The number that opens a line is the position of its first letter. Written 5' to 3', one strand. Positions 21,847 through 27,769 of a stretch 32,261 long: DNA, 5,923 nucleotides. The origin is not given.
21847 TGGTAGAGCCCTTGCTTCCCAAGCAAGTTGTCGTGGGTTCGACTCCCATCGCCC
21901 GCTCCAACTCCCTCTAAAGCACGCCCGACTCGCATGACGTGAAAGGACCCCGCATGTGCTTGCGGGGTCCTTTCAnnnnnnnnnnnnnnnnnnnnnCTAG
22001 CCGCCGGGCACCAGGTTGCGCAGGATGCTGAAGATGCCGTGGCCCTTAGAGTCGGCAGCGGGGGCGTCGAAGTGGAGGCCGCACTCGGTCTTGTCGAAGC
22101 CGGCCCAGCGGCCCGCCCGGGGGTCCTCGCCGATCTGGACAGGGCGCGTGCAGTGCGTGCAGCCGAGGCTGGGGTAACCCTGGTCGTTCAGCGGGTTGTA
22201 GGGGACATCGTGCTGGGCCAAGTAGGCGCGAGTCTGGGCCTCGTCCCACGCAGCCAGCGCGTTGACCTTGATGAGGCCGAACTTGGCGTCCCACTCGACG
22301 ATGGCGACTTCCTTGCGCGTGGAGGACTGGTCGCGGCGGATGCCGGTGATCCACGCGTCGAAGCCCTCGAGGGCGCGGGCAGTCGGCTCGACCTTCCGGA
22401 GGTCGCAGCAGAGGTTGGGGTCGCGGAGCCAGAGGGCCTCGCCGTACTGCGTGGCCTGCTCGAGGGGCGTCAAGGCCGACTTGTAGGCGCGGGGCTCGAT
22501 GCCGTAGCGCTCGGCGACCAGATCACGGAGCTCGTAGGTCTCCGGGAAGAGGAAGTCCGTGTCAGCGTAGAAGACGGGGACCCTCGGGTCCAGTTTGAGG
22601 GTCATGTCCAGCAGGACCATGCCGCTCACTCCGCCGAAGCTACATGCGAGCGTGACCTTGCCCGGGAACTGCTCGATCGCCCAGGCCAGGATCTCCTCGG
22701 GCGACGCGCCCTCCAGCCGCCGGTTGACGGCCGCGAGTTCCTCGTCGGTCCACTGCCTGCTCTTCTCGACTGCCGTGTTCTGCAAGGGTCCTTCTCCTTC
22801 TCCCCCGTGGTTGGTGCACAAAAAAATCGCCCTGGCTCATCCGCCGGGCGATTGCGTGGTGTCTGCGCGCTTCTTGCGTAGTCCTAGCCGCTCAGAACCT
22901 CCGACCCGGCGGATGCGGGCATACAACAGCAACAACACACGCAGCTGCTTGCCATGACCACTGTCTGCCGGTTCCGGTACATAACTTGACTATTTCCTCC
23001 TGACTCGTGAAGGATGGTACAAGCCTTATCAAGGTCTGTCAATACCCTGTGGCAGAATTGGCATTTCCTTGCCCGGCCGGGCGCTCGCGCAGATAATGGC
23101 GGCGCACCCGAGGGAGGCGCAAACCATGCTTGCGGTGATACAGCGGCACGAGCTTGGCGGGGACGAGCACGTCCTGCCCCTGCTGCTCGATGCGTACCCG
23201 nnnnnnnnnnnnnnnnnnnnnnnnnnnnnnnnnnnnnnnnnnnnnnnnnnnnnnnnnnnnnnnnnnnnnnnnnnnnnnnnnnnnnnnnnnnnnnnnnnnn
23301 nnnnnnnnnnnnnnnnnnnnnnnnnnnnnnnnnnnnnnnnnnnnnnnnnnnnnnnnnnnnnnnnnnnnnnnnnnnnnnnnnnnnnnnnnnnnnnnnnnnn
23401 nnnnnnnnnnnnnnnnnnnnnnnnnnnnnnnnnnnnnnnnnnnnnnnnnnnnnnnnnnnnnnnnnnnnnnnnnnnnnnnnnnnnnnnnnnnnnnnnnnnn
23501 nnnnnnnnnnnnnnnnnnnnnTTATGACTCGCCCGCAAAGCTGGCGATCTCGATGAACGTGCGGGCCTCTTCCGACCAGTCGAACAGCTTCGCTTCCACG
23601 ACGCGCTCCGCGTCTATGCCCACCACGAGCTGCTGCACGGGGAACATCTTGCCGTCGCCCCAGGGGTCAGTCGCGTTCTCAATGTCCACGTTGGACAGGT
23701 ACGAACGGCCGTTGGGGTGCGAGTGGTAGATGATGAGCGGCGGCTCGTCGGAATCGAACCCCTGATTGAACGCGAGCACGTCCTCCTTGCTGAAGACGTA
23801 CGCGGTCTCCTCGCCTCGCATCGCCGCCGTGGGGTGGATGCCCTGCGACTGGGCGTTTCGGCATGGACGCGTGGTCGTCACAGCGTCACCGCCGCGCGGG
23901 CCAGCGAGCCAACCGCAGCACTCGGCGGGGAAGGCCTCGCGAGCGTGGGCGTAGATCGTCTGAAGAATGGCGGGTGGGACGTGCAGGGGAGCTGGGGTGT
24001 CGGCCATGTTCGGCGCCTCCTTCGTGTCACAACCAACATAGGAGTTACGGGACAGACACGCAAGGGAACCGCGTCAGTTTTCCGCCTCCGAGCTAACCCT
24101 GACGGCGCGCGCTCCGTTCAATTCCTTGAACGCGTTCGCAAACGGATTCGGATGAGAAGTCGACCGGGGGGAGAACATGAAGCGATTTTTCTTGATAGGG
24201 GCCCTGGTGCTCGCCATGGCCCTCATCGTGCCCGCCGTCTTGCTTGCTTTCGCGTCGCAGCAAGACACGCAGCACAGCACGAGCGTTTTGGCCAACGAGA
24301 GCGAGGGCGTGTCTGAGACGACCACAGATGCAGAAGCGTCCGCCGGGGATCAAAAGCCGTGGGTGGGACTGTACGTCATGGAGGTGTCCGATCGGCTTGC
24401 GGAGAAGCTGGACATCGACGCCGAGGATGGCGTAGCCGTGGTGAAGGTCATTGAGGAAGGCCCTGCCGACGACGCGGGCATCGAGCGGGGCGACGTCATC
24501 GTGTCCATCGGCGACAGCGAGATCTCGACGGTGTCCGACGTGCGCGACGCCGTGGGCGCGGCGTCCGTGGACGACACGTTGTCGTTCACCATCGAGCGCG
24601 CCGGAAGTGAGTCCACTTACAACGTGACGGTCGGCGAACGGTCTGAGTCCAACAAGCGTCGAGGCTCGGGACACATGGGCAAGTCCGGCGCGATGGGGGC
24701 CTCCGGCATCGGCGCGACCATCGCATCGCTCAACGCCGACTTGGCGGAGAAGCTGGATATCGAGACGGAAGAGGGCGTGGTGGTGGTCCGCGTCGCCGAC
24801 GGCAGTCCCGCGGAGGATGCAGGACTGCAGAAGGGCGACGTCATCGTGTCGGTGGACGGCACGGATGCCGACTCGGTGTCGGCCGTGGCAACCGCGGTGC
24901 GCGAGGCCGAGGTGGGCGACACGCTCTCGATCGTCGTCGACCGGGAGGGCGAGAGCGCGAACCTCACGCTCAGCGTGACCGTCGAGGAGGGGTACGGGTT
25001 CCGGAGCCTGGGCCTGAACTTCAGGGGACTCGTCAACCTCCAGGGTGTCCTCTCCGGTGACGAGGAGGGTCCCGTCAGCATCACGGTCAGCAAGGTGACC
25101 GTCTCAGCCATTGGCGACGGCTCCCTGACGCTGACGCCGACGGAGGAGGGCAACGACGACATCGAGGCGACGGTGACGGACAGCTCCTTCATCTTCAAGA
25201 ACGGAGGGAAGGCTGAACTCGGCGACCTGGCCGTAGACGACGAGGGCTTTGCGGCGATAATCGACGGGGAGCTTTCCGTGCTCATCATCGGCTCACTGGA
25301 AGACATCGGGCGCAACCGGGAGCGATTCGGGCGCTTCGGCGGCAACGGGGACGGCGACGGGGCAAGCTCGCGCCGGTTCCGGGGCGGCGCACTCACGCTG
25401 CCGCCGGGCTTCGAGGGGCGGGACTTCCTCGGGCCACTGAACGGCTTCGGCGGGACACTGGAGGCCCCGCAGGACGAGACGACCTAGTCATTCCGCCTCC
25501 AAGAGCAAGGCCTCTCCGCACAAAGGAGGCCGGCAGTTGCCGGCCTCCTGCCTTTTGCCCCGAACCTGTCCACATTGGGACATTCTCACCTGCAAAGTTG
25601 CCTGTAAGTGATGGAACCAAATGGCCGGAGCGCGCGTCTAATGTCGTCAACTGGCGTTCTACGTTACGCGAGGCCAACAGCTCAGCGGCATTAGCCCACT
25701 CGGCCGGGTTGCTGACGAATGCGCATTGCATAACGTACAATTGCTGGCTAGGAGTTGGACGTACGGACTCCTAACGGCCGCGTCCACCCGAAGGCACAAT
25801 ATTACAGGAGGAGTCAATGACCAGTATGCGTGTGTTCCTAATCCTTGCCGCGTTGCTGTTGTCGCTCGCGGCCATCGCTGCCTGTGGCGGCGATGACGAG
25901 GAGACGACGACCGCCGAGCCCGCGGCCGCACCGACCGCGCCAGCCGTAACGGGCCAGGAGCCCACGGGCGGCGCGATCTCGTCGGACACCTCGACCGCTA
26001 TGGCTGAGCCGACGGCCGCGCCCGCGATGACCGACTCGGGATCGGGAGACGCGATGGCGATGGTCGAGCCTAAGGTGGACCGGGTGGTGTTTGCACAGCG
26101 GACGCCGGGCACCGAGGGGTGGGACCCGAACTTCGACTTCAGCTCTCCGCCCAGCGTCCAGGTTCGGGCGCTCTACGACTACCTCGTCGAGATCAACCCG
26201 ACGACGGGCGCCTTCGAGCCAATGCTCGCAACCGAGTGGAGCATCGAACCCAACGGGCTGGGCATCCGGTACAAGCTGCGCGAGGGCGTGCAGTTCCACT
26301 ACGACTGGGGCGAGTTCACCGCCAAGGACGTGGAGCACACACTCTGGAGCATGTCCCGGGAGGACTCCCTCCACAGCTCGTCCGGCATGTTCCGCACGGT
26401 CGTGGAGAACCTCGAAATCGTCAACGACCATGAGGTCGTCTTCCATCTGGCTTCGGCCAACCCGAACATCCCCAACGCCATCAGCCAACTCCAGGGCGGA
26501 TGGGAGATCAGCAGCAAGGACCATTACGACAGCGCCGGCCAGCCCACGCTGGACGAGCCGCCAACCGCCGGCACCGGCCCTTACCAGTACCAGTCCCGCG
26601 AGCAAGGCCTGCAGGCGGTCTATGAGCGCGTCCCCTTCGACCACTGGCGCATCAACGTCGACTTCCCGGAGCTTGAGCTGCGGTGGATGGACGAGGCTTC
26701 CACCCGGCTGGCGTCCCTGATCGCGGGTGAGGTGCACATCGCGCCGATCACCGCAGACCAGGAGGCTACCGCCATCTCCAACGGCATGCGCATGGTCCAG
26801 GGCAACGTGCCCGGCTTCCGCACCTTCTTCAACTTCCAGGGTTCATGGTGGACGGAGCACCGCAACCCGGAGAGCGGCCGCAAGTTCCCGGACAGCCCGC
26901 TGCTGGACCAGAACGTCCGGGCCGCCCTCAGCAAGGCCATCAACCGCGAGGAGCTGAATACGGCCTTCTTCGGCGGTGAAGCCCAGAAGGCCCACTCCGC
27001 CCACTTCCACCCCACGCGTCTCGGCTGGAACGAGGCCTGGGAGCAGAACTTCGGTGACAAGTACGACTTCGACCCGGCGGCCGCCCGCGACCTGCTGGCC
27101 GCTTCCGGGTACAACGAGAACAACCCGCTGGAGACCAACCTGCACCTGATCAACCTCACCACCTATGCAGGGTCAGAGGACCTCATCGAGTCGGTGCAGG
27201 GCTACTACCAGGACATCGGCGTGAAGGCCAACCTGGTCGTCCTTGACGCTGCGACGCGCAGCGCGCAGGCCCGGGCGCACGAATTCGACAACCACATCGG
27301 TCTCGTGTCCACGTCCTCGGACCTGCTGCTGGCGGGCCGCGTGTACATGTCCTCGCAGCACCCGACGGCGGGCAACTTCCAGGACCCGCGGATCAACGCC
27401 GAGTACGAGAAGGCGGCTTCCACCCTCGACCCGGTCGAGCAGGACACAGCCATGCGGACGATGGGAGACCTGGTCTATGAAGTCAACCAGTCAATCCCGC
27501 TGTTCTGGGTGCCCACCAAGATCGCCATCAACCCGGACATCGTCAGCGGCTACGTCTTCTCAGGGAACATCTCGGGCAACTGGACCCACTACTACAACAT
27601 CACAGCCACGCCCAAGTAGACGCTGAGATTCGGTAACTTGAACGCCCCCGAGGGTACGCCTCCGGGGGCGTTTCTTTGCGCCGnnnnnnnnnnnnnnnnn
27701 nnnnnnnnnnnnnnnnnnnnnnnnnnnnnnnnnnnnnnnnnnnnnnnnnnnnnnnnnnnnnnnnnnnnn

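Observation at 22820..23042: Cysteine-codon leader peptide with terminator/antiterminator upstream of cysH: candidate Cys-sensing translational attenuator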

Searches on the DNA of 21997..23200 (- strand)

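Call 6: search_rna_families(source=window, start=22700, end=23200, threshold=evalue, max_evalue=10)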
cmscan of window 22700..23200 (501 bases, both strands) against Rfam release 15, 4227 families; matches with E-value up to 10: 2.
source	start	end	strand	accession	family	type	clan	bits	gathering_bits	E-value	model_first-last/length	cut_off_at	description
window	22736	22858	+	RF02344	ar14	Gene; sRNA;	-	18.9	58.8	0.23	1-123/123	no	Alphaproteobacterial ar14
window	23061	23168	-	RF03219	mir-602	Gene; miRNA;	-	15.1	90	8.1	1-85/85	no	mir-602 microRNA precursor family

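Call 62: search_rna_families(sources=[L001, L004, L006, L007, L009, L011, L012, L013, L010, L014, L018, L020, L038, L118, L027, L030, L021, L025, L047, L055], threshold=gathering)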
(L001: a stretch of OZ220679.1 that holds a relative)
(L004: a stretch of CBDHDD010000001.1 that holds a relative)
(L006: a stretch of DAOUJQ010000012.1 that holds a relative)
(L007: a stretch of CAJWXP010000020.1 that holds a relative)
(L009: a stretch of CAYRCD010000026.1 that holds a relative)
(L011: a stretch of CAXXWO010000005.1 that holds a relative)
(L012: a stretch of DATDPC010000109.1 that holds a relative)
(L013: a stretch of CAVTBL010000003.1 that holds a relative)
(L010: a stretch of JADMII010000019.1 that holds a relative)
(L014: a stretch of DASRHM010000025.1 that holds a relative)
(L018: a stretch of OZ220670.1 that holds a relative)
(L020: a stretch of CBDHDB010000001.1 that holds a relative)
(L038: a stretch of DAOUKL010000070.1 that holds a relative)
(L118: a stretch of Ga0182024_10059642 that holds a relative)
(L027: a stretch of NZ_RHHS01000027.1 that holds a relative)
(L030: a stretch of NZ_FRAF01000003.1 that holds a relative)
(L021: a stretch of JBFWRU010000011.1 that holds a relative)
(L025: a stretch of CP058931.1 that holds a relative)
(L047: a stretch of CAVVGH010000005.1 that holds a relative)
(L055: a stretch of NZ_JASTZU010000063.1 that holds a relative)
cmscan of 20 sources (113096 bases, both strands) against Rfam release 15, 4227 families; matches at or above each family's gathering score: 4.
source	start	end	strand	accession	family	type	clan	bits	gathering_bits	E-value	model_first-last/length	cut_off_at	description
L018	5600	5671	-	RF00005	tRNA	Gene; tRNA;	CL00001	71.7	29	1.8e-13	1-71/71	no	tRNA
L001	3384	3455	-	RF00005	tRNA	Gene; tRNA;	CL00001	69.6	29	6.9e-13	1-71/71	no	tRNA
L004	3399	3470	-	RF00005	tRNA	Gene; tRNA;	CL00001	69.6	29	7.1e-13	1-71/71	no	tRNA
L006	3394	3465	-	RF00005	tRNA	Gene; tRNA;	CL00001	69.6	29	6.9e-13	1-71/71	no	tRNA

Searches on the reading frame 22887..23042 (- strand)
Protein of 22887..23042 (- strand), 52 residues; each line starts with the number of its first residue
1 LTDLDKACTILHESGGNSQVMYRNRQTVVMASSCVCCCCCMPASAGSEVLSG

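Call 49: find_homologous_proteins(query=window:22887-23042:-, max_evalue=10)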
Query window:22887-23042:-: no candidate shares three 5-residue words with the query. No homologue found.

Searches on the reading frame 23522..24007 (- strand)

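Call 7: search_protein_families(library=pfam, proteins=[window:23522-24007:-])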
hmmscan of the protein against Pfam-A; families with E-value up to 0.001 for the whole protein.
window:23522-24007:- (161 aa): 2 families
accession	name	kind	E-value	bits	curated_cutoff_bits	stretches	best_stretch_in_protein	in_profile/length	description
PF14464.11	Prok-JAB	-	1.6e-15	57.4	25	1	13-116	3-94/114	Prokaryotic homologs of the JAB domain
PF01398.27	JAB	-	7.3e-05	23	22.5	1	8-110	6-106/117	JAB1/Mov34/MPN/PAD-1 ubiquitin protease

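Call 45: search_protein_families(library=ncbifam, proteins=[window:23522-24007:-], max_evalue=0.001)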
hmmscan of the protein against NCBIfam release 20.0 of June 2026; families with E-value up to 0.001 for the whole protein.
window:23522-24007:- (161 aa): 1 family
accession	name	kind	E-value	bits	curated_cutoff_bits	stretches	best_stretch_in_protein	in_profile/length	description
NF041370.1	desamp_Halo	equivalog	6.9e-09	35.7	130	1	9-116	2-101/133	desampylase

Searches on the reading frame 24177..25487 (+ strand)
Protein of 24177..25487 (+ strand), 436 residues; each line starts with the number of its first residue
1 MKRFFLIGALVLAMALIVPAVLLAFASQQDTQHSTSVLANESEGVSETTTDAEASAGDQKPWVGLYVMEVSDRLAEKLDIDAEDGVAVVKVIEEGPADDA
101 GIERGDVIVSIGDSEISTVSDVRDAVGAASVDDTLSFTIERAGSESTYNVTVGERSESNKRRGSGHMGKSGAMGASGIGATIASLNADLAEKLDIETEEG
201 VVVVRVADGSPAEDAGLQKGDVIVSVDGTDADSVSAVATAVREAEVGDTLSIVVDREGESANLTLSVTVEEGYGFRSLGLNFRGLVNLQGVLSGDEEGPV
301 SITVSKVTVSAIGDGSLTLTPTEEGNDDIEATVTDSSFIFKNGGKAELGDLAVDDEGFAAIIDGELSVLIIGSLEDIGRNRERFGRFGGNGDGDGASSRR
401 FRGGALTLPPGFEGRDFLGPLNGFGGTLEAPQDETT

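Call 10: search_protein_families(library=pfam, proteins=[window:24177-25487:+])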
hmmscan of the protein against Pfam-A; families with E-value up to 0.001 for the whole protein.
window:24177-25487:+ (436 aa): 6 families
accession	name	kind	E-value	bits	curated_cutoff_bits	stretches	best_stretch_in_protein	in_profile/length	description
PF13180.12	PDZ_2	-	1e-31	109.4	27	2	81-152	9-80/80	PDZ domain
PF17820.7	PDZ_6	-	1.5e-21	76.3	27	2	202-256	1-54/54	PDZ domain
PF00595.29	PDZ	-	3.4e-16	59.8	23.2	2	174-239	8-65/81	PDZ domain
PF19805.5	DUF6288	-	1.9e-08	34.4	26.3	1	202-268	4-77/402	Family of unknown function (DUF6288)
PF04495.20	GRASP55_65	-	3.4e-06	27.9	27.7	0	196-256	40-100/138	GRASP55/65 PDZ-like domain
PF14685.13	PDZ_Tricorn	-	0.00032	21.1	25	0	209-244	30-67/88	Tricorn protease PDZ domain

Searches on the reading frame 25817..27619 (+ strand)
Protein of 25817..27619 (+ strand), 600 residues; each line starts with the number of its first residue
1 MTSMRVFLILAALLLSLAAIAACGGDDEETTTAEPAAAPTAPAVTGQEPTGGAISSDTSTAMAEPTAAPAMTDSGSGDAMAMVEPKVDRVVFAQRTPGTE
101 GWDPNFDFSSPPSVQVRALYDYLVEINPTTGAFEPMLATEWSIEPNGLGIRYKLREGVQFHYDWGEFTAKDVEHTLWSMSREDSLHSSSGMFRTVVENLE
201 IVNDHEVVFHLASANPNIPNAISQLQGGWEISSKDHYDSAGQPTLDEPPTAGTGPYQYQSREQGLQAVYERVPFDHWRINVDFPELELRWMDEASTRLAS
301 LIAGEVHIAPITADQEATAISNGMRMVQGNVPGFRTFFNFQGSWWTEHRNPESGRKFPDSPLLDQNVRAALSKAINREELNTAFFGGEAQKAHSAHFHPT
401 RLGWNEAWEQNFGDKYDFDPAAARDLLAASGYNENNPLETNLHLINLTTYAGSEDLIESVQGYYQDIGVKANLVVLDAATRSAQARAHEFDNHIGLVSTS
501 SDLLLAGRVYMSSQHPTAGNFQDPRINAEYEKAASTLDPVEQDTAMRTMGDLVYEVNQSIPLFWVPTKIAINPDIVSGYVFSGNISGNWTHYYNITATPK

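Call 10: search_protein_families(library=pfam, proteins=[window:25817-27619:+])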
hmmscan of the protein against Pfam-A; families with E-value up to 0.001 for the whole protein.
window:25817-27619:+ (600 aa): 1 family
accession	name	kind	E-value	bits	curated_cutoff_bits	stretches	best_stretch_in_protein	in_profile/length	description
PF00496.27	SBP_bac_5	-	3.2e-55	188.2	32.4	1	133-495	2-344/368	Bacterial extracellular solute-binding proteins, family 5 Middle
